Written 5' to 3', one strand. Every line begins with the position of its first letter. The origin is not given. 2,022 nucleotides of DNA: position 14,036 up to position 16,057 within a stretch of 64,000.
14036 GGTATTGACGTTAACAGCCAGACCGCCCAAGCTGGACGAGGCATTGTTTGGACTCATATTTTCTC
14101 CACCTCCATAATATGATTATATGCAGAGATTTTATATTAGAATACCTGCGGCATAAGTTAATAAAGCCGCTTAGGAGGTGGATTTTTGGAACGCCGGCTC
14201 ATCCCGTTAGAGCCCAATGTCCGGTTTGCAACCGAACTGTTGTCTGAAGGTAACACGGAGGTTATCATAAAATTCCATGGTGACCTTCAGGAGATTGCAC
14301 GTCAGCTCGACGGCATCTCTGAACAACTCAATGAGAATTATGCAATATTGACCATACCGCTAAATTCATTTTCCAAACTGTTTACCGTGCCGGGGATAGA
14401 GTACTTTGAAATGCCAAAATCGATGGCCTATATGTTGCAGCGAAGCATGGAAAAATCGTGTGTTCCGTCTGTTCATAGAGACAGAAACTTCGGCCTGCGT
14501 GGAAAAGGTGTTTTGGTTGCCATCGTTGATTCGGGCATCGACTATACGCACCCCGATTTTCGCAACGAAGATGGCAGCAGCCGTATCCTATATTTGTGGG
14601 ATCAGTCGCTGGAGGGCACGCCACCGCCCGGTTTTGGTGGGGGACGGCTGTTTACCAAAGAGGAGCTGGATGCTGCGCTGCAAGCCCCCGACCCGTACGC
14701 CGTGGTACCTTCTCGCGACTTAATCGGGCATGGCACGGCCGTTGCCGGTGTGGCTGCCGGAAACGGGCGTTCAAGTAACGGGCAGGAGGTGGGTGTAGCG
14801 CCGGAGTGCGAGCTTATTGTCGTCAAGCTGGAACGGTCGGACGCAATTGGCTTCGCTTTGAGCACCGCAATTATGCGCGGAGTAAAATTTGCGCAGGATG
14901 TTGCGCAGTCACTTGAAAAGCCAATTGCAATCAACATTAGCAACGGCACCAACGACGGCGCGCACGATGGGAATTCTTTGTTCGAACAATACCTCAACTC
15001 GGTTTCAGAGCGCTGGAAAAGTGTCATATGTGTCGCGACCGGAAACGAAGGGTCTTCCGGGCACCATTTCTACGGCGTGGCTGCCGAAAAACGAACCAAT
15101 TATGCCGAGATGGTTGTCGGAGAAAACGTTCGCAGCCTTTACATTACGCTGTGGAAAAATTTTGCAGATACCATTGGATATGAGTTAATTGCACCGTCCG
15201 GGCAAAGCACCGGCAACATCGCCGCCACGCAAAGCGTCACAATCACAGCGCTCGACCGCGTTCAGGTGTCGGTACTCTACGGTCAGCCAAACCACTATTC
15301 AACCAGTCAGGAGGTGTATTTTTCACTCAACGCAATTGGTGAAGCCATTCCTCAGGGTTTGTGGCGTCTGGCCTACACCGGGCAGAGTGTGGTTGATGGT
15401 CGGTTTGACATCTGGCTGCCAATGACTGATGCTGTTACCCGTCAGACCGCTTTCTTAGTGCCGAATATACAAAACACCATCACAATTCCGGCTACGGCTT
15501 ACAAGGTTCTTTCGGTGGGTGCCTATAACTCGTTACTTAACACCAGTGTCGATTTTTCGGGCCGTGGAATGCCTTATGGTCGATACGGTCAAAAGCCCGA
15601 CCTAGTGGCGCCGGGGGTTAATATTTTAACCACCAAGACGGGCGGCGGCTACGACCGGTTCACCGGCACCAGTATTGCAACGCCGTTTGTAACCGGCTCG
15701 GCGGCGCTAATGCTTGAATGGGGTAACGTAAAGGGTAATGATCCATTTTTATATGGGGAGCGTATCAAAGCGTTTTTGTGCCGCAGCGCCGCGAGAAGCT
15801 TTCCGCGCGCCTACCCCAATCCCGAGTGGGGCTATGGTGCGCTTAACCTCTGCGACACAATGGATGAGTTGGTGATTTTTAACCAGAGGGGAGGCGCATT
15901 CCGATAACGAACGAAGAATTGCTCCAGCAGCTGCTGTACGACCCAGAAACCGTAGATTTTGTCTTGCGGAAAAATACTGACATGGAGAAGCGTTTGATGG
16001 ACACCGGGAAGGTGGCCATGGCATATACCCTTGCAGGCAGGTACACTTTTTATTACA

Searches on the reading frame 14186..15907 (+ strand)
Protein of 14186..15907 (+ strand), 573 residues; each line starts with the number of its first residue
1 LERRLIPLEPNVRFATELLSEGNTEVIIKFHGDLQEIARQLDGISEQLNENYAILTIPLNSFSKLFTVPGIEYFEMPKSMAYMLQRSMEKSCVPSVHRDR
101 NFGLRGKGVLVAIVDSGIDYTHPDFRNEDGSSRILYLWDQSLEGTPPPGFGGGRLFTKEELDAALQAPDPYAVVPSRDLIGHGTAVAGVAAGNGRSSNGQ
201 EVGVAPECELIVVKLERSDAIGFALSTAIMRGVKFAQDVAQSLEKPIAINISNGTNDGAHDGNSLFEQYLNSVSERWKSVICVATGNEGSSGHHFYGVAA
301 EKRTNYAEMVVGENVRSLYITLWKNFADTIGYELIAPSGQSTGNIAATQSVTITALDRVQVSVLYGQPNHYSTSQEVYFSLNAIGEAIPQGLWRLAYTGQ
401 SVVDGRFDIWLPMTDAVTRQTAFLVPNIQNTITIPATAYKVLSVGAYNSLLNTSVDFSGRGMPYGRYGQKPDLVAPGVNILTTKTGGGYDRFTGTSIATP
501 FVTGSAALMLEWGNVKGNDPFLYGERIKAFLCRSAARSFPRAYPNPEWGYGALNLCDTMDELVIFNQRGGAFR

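Call 48: search_protein_families(library=pfam, proteins=[window:14186-15907:+], max_evalue=0.001)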
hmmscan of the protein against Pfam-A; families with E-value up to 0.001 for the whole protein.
window:14186-15907:+ (573 aa): 2 families
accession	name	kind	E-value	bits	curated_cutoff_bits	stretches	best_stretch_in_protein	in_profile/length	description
PF00082.27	Peptidase_S8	-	1.4e-37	130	21.8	2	106-340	1-211/288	Subtilase family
PF18425.6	CspB_prodomain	-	2.4e-12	47.1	25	1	20-78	31-89/89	Csp protease B prodomain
